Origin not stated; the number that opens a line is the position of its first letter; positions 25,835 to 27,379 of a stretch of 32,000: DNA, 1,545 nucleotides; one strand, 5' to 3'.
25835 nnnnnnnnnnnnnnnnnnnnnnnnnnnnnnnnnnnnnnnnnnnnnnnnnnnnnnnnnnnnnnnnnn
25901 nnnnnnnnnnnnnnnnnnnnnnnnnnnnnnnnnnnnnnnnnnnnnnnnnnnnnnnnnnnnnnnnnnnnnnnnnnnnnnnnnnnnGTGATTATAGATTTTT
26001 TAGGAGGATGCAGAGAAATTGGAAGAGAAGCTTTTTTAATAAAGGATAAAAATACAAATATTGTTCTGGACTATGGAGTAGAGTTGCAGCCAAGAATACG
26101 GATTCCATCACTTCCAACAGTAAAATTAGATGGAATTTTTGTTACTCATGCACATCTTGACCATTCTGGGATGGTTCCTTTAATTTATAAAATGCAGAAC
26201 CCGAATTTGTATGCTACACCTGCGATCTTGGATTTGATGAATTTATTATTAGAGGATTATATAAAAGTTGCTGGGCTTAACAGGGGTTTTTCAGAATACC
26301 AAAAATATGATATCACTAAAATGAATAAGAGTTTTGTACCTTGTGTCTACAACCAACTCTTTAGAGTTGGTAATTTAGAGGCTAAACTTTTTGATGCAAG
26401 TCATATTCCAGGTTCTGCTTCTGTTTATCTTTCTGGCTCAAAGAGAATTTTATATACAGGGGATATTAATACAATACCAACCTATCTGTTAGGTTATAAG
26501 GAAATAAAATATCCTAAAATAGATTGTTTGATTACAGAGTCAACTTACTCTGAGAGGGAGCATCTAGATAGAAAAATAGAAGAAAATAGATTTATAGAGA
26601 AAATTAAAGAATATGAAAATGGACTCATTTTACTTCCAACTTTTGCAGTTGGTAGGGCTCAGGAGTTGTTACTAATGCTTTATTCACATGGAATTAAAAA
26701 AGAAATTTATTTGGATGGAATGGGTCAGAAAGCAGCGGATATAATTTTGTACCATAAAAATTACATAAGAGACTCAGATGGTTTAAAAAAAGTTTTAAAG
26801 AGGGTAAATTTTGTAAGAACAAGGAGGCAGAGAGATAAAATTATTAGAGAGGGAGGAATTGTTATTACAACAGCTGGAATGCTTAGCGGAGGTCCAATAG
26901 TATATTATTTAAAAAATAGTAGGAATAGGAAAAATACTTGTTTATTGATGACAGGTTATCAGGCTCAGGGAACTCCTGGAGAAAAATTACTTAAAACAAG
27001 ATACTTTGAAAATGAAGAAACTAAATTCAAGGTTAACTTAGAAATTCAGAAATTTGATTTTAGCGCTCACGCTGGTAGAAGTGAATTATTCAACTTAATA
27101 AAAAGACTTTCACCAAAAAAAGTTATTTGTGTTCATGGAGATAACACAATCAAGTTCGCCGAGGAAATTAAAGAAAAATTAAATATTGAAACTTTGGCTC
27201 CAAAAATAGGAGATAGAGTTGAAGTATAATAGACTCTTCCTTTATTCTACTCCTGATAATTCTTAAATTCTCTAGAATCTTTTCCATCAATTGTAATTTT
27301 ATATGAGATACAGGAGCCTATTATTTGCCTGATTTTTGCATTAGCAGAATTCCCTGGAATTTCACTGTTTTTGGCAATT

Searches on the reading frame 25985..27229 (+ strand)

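Call 46: search_protein_families(library=pfam, proteins=[window:25985-27229:+], max_evalue=0.01)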
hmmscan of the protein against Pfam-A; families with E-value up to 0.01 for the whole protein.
window:25985-27229:+ (414 aa): 6 families
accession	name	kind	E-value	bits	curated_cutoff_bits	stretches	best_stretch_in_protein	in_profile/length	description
PF10996.14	Beta-Casp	-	1.4e-17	64.8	27.7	1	225-335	1-120/120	Beta-Casp domain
PF07521.17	RMMBL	-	1.7e-15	57.2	21.6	1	349-406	3-63/63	Zn-dependent metallo-hydrolase RNA specificity domain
PF12706.13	Lactamase_B_2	-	8.6e-09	35.7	27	1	24-192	1-171/200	Beta-lactamase superfamily domain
PF00753.33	Lactamase_B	-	2.4e-07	31.3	22.7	1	16-162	8-151/196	Metallo-beta-lactamase superfamily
PF13483.12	Lactamase_B_3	-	0.00052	20.5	24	1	13-66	6-55/160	Beta-lactamase superfamily domain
PF16661.11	Lactamase_B_6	-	0.0011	18.8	27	1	20-144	3-144/193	Metallo-beta-lactamase superfamily domain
